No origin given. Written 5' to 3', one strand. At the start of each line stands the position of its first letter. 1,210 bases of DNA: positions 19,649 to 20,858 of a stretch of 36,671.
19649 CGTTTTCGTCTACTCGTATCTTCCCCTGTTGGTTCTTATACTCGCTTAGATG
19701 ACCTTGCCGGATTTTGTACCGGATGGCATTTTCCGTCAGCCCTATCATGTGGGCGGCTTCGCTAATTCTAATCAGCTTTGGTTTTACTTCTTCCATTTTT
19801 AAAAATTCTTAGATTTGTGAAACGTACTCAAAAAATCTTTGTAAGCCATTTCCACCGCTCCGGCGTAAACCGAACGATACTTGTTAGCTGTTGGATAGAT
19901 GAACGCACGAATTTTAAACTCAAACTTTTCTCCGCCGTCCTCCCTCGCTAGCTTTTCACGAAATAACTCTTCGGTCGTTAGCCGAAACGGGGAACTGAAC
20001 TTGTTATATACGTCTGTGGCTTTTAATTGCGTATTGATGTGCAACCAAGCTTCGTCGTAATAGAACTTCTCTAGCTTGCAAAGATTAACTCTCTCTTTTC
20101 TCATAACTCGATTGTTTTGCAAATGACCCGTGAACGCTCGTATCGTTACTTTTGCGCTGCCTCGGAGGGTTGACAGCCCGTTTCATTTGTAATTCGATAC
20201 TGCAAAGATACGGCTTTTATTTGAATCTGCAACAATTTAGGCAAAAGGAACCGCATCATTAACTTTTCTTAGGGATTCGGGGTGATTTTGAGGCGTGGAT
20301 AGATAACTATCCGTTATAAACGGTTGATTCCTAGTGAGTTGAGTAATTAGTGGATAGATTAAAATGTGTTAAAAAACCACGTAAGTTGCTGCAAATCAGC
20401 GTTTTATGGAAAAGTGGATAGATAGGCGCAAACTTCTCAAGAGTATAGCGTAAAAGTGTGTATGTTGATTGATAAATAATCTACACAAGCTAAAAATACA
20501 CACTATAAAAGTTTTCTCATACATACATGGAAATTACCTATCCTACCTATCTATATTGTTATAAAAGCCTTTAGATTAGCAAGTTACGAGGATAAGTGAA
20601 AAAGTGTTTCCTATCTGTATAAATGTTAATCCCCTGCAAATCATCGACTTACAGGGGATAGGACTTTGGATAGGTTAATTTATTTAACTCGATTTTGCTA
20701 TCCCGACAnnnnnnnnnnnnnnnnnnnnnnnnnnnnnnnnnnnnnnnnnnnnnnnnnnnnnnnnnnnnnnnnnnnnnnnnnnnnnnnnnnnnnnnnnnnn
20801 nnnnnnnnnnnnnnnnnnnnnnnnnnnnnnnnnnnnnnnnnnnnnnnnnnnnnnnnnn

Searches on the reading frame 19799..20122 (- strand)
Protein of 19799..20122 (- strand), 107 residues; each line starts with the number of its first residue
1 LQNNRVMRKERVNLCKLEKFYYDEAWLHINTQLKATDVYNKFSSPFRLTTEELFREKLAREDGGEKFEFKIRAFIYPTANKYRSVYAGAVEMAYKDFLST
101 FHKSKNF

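Call 28: search_protein_families(library=pfam, proteins=[window:19799-20122:-], max_evalue=0.01)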
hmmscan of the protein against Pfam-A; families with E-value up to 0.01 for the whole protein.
window:19799-20122:- (107 aa): 0 families

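Call 29: search_protein_families(library=phrogs, proteins=[window:19799-20122:-], max_evalue=0.001)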
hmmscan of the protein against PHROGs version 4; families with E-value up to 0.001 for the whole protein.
window:19799-20122:- (107 aa): 0 families

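Call 53: search_dna_similar(query=window:19799-20122:-, collection=phages, mode=protein, max_rows=40, rows=spread, max_evalue=0.001)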
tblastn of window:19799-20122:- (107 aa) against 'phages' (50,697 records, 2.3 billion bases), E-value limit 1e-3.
Records with a match: 79; places in all: 79; records where one place covers at least 80% of the query: 78.
Best place of each record, by identity: 90-95% 4; 80-90% 44; 60-80% 5; <60% 26.
By first word of the organism name: Bacteroides 79.
By host as written in the record: Bacteroides thetaiotaomicron VPI-5482 10; Bacteroides thetaiotaomicron DA638 8; Bacteroides caccae DA679 5; Bacteroides ovatus DA735 4; Bacteroides ovatus DA687 4; Bacteroides fragilis BL19 3; Bacteroides thetaiotaomicron BSC401 3; Bacteroides thetaiotaomicron DA681 3; and 32 more.
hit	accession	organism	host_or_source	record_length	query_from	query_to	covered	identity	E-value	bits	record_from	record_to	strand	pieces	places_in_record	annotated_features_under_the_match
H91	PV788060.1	Bacteroides phage BT12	Bacteroides thetaiotaomicron VPI-5482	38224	2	102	94%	91.1%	2e-57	195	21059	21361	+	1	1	hypothetical protein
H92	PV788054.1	Bacteroides phage BT23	Bacteroides thetaiotaomicron VPI-5482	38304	2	102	94%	91.1%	2e-57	195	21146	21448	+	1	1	hypothetical protein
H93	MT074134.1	Bacteroides phage ARB14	Bacteroides thetaiotaomicron VPI-5482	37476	6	107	95%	86.3%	2e-54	187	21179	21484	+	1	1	hypothetical protein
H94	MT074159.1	Bacteroides phage SJC23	Bacteroides thetaiotaomicron VPI-5507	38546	6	107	95%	85.3%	2e-54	186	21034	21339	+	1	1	hypothetical protein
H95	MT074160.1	Bacteroides phage SJC25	Bacteroides thetaiotaomicron VPI-5508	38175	6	107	95%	84.3%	4e-53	182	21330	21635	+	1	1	hypothetical protein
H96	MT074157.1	Bacteroides phage SJC20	Bacteroides thetaiotaomicron VPI-5505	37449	1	107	100%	80.4%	3e-53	183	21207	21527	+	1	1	hypothetical protein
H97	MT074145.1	Bacteroides phage SJC01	Bacteroides thetaiotaomicron VPI-5493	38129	1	107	100%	80.4%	3e-53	183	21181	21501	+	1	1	hypothetical protein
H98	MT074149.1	Bacteroides phage SJC11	Bacteroides thetaiotaomicron VPI-5497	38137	1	107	100%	80.4%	3e-53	183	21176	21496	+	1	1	hypothetical protein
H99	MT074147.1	Bacteroides phage SJC09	Bacteroides thetaiotaomicron VPI-5495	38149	1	107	100%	80.4%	3e-53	183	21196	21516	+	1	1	hypothetical protein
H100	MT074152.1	Bacteroides phage SJC14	Bacteroides thetaiotaomicron VPI-5500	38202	1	107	100%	80.4%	3e-53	183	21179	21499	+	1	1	hypothetical protein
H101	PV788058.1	Bacteroides phage BT03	Bacteroides thetaiotaomicron VPI-5482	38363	1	107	100%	80.4%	7e-53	182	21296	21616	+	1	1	hypothetical protein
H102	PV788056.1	Bacteroides phage BT34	Bacteroides thetaiotaomicron VPI-5482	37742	6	107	95%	83.3%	8e-53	182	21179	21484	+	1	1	hypothetical protein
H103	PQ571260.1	Bacteroides phage BF1-3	Bacteroides fragilis BL19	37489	6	107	95%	83.3%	1e-52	181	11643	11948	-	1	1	hypothetical protein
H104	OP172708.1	Bacteroides phage BT47P1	Bacteroides thetaiotaomicron DA47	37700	6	107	95%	83.3%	1e-52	181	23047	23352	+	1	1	hypothetical protein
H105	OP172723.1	Bacteroides phage BT638P5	Bacteroides thetaiotaomicron DA638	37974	6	107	95%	82.4%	2e-52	181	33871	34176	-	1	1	hypothetical protein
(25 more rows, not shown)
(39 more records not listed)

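Call 64: search_protein_families(library=ncbifam, proteins=[window:19799-20122:-], max_evalue=0.01)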
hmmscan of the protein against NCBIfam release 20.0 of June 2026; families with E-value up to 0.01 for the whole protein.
window:19799-20122:- (107 aa): 0 families

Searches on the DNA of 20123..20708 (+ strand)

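Call 12: search_dna_similar(query=window:20123-20708:+, collection=phages, mode=distant, max_rows=60)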
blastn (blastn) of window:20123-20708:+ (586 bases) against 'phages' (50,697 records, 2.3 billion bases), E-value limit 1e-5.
Records with a match: 55; places in all: 55; records where one place covers at least 80% of the query: 44.
Best place of each record, by identity: 90-95% 4; 80-90% 2; 60-80% 49.
By first word of the organism name: Bacteroides 55.
By host as written in the record: Bacteroides thetaiotaomicron VPI-5482 10; Bacteroides thetaiotaomicron DA638 8; Bacteroides thetaiotaomicron BSC401 3; Bacteroides thetaiotaomicron DA681 3; Bacteroides fragilis BL19 3; Bacteroides thetaiotaomicron DA61 2; Bacteroides thetaiotaomicron DA566 2; Bacteroides thetaiotaomicron DA528 2; and 22 more.
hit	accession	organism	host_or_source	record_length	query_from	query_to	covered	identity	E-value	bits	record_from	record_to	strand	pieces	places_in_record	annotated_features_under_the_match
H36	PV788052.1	Bacteroides phage BT16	Bacteroides thetaiotaomicron VPI-5482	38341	79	586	87%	94.3%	0e+0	774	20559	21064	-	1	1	none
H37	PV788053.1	Bacteroides phage BT19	Bacteroides thetaiotaomicron VPI-5482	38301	79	586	87%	94.3%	0e+0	774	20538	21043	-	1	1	none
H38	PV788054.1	Bacteroides phage BT23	Bacteroides thetaiotaomicron VPI-5482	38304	79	586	87%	94.3%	0e+0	774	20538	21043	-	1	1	none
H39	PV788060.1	Bacteroides phage BT12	Bacteroides thetaiotaomicron VPI-5482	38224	79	586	87%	94.3%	0e+0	774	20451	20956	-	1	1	none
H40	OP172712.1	Bacteroides phage BT401P2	Bacteroides thetaiotaomicron BSC401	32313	14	580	97%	67.4%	1e-29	136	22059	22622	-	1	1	none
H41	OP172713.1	Bacteroides phage BT401P3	Bacteroides thetaiotaomicron BSC401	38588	14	580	97%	67.4%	1e-29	136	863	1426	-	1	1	none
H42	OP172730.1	Bacteroides phage BT709P1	Bacteroides thetaiotaomicron DA709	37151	14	551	92%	70.1%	2e-44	186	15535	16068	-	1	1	none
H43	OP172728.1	Bacteroides phage BT681P3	Bacteroides thetaiotaomicron DA681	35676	14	551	92%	67.2%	5e-27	128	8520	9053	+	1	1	none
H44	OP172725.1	Bacteroides phage BT638P7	Bacteroides thetaiotaomicron DA638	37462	14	534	89%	67.9%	3e-24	119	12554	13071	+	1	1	none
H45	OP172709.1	Bacteroides phage BT61P1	Bacteroides thetaiotaomicron DA61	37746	79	580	86%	69.9%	9e-37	160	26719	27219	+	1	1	none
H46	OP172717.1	Bacteroides phage BT566P1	Bacteroides thetaiotaomicron DA566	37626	46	550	86%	69.3%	1e-35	156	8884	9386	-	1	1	none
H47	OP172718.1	Bacteroides phage BT566P2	Bacteroides thetaiotaomicron DA566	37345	46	550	86%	69.3%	1e-35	156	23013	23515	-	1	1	none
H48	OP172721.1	Bacteroides phage BT638P3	Bacteroides thetaiotaomicron DA638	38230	81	583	86%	68.6%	5e-27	127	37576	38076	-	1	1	none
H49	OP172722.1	Bacteroides phage BT638P4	Bacteroides thetaiotaomicron DA638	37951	81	583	86%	68.6%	5e-27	127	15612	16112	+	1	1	none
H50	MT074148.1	Bacteroides phage SJC10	Bacteroides thetaiotaomicron VPI-5496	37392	79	569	84%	70.2%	9e-37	159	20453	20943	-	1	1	none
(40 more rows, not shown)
